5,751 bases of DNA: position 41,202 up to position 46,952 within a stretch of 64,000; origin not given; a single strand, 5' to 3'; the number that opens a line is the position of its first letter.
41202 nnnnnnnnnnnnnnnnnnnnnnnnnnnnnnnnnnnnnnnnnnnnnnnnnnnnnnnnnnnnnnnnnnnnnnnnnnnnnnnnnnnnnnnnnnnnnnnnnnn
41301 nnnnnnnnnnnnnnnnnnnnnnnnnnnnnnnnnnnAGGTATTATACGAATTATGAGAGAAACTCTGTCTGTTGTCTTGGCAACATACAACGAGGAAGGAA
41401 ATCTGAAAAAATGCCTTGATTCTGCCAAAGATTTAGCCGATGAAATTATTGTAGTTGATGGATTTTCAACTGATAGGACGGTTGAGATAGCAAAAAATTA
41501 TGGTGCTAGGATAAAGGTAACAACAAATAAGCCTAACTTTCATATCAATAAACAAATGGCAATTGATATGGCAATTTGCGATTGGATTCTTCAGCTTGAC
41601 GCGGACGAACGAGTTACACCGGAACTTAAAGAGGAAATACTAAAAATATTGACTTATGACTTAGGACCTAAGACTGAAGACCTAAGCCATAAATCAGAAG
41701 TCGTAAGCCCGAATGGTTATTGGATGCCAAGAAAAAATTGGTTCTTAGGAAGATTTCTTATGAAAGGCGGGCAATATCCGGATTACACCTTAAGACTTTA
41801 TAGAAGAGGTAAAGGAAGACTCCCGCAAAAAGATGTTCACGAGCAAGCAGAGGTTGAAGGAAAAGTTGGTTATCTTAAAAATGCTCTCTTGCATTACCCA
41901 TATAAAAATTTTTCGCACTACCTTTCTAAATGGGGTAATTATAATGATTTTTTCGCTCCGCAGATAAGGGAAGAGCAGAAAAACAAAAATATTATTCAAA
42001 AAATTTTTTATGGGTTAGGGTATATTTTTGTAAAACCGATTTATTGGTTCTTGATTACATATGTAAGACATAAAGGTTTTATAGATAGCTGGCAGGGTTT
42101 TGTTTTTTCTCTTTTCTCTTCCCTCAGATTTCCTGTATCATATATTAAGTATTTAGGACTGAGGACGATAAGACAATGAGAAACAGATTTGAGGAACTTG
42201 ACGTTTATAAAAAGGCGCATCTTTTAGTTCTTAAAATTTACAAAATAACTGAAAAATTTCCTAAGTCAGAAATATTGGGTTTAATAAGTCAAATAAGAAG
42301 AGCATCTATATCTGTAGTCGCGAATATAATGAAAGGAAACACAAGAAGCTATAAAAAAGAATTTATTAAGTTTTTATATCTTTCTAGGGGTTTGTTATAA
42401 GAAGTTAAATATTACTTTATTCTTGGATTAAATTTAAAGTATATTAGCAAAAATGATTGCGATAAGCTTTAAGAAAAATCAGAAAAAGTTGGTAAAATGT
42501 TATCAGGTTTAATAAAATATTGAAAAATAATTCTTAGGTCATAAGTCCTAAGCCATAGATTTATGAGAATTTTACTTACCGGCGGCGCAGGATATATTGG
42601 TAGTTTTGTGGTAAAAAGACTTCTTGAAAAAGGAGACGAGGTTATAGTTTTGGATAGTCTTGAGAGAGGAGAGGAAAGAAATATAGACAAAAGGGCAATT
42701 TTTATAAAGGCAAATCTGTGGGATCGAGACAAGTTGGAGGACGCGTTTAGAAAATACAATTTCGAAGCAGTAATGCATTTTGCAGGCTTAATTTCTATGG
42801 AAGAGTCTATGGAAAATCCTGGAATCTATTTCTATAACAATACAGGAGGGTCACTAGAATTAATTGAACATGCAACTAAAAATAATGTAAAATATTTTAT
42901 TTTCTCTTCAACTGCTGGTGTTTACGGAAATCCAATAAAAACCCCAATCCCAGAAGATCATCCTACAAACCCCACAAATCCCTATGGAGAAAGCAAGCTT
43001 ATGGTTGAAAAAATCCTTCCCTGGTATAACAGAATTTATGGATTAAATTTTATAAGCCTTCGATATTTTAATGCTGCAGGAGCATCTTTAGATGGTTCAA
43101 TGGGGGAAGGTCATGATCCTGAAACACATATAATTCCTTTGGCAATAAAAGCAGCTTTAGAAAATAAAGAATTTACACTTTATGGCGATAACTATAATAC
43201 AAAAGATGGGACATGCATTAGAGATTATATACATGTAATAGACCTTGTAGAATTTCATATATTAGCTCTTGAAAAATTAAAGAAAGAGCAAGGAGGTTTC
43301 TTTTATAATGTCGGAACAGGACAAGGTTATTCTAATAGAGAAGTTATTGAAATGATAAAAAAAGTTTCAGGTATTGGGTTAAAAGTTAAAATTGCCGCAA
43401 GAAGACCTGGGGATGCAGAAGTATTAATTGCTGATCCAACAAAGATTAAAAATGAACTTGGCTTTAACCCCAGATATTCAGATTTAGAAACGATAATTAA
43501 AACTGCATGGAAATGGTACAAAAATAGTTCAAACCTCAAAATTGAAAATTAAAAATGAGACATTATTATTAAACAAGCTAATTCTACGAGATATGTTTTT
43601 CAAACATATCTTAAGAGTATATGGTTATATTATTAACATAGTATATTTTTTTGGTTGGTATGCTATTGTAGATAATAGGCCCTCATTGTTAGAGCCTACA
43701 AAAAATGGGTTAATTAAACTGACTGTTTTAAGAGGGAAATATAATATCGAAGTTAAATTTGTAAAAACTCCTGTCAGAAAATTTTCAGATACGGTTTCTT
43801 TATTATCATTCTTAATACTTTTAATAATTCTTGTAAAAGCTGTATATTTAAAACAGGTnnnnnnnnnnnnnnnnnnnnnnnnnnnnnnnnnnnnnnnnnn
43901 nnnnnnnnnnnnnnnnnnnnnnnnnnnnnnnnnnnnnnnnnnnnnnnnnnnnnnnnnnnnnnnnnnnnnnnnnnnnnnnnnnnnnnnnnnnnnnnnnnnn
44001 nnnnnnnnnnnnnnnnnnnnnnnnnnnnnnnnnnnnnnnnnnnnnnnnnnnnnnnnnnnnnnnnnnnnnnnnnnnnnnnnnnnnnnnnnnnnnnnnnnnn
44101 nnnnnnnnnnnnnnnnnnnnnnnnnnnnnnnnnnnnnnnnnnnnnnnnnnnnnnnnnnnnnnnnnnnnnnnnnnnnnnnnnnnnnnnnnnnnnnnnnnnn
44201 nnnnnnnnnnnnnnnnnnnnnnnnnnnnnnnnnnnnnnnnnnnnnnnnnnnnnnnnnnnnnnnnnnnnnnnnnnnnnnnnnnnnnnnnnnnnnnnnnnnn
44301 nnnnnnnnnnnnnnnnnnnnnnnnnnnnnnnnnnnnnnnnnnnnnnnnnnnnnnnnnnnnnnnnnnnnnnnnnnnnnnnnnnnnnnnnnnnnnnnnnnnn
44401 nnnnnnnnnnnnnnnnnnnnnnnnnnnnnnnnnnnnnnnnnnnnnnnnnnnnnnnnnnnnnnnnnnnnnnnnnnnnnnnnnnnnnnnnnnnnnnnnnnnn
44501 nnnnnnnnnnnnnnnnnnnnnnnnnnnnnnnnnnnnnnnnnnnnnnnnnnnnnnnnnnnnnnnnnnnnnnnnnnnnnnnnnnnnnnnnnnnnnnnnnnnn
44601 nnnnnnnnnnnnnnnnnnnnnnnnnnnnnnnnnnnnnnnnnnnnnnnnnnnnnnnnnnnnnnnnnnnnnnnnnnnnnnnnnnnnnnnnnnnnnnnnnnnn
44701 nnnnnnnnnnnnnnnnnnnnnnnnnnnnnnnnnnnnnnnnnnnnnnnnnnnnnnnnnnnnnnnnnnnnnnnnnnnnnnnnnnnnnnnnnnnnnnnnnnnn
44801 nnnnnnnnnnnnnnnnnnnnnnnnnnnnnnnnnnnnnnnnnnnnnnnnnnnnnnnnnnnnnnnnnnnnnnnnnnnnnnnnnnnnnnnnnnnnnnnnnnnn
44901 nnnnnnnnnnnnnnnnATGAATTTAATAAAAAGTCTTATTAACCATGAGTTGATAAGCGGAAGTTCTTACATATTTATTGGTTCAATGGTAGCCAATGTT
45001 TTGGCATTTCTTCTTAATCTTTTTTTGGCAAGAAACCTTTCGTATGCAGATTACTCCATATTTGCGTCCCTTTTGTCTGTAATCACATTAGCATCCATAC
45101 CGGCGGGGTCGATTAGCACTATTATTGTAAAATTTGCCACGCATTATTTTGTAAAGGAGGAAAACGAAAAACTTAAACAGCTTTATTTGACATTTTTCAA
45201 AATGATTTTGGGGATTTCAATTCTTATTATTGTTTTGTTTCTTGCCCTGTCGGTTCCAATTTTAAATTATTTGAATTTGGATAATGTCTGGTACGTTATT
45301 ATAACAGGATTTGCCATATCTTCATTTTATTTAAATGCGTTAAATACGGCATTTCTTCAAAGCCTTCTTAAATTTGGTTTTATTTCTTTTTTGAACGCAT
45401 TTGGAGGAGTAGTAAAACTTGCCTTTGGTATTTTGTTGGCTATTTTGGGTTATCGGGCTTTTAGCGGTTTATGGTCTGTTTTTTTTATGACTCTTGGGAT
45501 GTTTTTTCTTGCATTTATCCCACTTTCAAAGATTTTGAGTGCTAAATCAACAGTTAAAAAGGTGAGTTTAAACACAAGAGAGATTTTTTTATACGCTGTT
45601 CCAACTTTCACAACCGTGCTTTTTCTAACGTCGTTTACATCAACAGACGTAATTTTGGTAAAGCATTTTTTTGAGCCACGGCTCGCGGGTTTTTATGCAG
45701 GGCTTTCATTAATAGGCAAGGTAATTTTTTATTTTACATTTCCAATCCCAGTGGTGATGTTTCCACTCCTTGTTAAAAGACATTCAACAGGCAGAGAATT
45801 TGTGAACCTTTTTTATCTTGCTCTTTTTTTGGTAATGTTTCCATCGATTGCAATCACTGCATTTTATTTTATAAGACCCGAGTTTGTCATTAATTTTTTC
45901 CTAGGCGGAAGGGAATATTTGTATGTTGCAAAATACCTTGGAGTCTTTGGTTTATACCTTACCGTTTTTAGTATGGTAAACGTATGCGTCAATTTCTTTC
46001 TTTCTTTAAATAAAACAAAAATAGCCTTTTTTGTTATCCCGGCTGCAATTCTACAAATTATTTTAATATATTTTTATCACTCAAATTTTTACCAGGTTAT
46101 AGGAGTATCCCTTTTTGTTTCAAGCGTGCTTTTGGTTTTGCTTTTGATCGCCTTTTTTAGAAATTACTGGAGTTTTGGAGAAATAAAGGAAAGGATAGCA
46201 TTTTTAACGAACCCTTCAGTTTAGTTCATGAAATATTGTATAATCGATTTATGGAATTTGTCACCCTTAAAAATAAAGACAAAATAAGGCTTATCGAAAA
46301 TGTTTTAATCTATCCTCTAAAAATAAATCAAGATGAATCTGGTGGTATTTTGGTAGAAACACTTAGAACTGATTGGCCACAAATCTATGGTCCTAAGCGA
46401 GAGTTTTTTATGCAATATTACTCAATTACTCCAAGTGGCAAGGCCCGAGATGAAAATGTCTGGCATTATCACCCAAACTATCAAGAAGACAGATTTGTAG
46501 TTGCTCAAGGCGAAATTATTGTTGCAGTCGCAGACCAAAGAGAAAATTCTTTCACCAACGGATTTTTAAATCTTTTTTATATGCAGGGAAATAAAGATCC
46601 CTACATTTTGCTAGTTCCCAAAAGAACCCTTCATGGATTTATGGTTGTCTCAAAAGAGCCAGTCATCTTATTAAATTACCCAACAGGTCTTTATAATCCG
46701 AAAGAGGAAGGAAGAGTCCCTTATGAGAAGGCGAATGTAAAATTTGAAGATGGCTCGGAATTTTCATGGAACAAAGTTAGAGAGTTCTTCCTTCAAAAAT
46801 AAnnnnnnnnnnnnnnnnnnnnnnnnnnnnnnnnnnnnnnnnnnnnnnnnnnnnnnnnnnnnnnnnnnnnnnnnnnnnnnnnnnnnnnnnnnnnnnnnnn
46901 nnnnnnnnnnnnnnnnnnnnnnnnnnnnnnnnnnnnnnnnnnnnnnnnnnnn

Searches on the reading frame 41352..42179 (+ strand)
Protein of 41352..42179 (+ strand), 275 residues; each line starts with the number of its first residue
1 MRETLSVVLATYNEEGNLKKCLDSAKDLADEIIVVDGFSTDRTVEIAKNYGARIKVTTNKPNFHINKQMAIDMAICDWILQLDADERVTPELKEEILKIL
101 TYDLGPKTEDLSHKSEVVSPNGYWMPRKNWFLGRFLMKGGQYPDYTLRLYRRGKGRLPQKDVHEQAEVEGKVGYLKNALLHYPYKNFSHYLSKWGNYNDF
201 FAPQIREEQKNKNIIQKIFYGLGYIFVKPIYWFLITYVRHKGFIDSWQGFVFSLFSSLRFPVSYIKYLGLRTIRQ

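Call 10: search_protein_families(library=pfam, proteins=[window:41352-42179:+], max_evalue=0.0001)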
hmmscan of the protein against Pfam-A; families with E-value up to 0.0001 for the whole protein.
window:41352-42179:+ (275 aa): 2 families
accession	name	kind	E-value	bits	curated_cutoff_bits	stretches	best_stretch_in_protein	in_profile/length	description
PF00535.33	Glycos_transf_2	-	1.2e-21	77.9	23.3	1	6-100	1-103/168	Glycosyl transferase family 2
PF13704.12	Glyco_tranf_2_4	-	2.6e-05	25.1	27.5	1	13-87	2-83/98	Glycosyl transferase family 2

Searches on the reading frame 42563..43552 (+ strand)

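Call 10: search_protein_families(library=pfam, proteins=[window:42563-43552:+], max_evalue=0.0001)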
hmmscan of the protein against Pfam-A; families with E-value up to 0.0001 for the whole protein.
window:42563-43552:+ (329 aa): 8 families
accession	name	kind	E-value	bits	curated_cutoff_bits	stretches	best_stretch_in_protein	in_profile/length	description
PF01370.27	Epimerase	-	5.2e-61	206.5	20.9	1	3-251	1-240/240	NAD dependent epimerase/dehydratase family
PF16363.11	GDP_Man_Dehyd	-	9.5e-55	186.8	27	1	4-307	1-325/332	GDP-mannose 4,6 dehydratase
PF01073.25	3Beta_HSD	-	3.9e-17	62.6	22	1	5-152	2-157/280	3-beta hydroxysteroid dehydrogenase/isomerase family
PF02719.21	Polysacc_synt_2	-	1.6e-14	54.2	20.2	1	3-175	1-175/293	Polysaccharide biosynthesis protein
PF04321.23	RmlD_sub_bind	-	1.4e-13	51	27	1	1-151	1-135/287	RmlD substrate binding domain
PF07993.18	NAD_binding_4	-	1.1e-08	34.9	20.1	0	66-180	88-216/258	Male sterility protein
PF13460.12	NAD_binding_10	-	2.7e-07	31.1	27.2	1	7-152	1-131/184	NAD(P)H-binding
PF08659.16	KR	-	2.3e-05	24.8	22.6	0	3-125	3-145/180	KR domain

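Call 18: search_protein_families(library=ncbifam, proteins=[window:42563-43552:+], max_evalue=1e-10)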
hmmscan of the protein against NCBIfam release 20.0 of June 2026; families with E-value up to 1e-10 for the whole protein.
window:42563-43552:+ (329 aa): 14 families
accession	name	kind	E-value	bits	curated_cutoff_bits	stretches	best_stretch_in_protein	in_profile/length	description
TIGR01179.1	galE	equivalog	1.2e-120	402.3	262.3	1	2-324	1-330/332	UDP-glucose 4-epimerase GalE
NF007956.0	PRK10675.1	subfamily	7.4e-71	239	394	1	1-321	1-331/338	UDP-glucose 4-epimerase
TIGR01181.1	dTDP_gluc_dehyt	equivalog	1.7e-43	149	365.1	1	2-323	1-315/321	dTDP-glucose 4,6-dehydratase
TIGR02197.1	heptose_epim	equivalog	2.3e-36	125.6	274.6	1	3-272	1-263/316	ADP-glyceromanno-heptose 6-epimerase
TIGR04180.1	EDH_00030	hypoth_equivalog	6.3e-29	101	475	1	3-306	1-297/297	NAD-dependent 4,6-dehydratase LegB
NF007490.0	PRK10084.1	subfamily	4.2e-25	88.5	649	1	1-323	1-338/361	dTDP-glucose 4,6-dehydratase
NF007582.0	PRK10217.1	equivalog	7.4e-23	81.2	698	1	2-320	3-332/355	dTDP-glucose 4,6-dehydratase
NF011728.1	PRK15181.1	equivalog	1.2e-21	77.1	760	1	2-321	17-339/348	Vi polysaccharide biosynthesis UDP-N-acetylglucosaminuronic acid C-4 epimerase TviC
TIGR02622.1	CDP_4_6_dhtase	equivalog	9.2e-20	71.1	278.45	1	2-323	6-334/352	CDP-glucose 4,6-dehydratase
NF047922.1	GDPFucSynFcl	equivalog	1.9e-18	67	500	1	2-322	4-304/308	GDP-L-fucose synthase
NF043036.1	ErythonDh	equivalog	4.1e-16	59.1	325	1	1-157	1-165/321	D-erythronate dehydrogenase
NF008360.0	PRK11150.1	equivalog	4.9e-14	52.2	452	1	3-265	2-250/310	ADP-glyceromanno-heptose 6-epimerase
TIGR03466.1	HpnA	hypoth_equivalog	7.3e-14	51.4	367.65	1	1-152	1-152/327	hopanoid-associated sugar epimerase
NF042422.1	oxyalk_red_OleD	equivalog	3.3e-11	43.1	580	1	1-143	1-133/329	2-alkyl-3-oxoalkanoate reductase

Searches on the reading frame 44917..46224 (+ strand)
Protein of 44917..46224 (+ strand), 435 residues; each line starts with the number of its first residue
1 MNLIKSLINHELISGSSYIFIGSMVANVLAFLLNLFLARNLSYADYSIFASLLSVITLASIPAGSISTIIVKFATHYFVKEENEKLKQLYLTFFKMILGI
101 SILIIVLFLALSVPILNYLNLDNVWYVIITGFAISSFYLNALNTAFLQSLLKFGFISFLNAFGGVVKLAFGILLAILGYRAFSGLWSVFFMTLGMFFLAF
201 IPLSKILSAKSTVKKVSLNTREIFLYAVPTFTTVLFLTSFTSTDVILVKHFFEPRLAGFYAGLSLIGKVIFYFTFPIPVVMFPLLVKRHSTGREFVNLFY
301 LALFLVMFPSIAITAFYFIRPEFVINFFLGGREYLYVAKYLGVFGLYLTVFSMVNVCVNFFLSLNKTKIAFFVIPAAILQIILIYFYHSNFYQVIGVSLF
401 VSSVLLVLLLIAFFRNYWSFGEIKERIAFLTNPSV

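Call 10: search_protein_families(library=pfam, proteins=[window:44917-46224:+], max_evalue=0.0001)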
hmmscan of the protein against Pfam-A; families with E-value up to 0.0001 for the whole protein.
window:44917-46224:+ (435 aa): 2 families
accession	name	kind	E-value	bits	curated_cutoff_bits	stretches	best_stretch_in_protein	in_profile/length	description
PF13440.11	Polysacc_synt_3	-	5.6e-10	39.4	23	1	37-330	2-285/293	Polysaccharide biosynthesis protein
PF01943.22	Polysacc_synt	-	1.6e-05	24.9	28.2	1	14-287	3-272/274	Polysaccharide biosynthesis protein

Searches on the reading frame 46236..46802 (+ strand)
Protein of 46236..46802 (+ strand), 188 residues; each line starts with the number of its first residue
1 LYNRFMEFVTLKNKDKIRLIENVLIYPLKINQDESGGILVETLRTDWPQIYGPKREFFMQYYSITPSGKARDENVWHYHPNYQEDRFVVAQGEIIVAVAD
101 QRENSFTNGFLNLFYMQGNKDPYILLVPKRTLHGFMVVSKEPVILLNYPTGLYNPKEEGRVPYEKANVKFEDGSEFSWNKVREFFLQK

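Call 10: search_protein_families(library=pfam, proteins=[window:46236-46802:+], max_evalue=0.0001)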
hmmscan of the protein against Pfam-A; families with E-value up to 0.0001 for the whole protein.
window:46236-46802:+ (188 aa): 1 family
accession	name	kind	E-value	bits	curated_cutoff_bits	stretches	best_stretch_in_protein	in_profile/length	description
PF00908.23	dTDP_sugar_isom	-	8.5e-10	39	27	1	20-169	4-149/168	dTDP-4-dehydrorhamnose 3,5-epimerase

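Call 18: search_protein_families(library=ncbifam, proteins=[window:46236-46802:+], max_evalue=1e-10)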
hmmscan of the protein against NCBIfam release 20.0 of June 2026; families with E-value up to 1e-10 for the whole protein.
window:46236-46802:+ (188 aa): 0 families
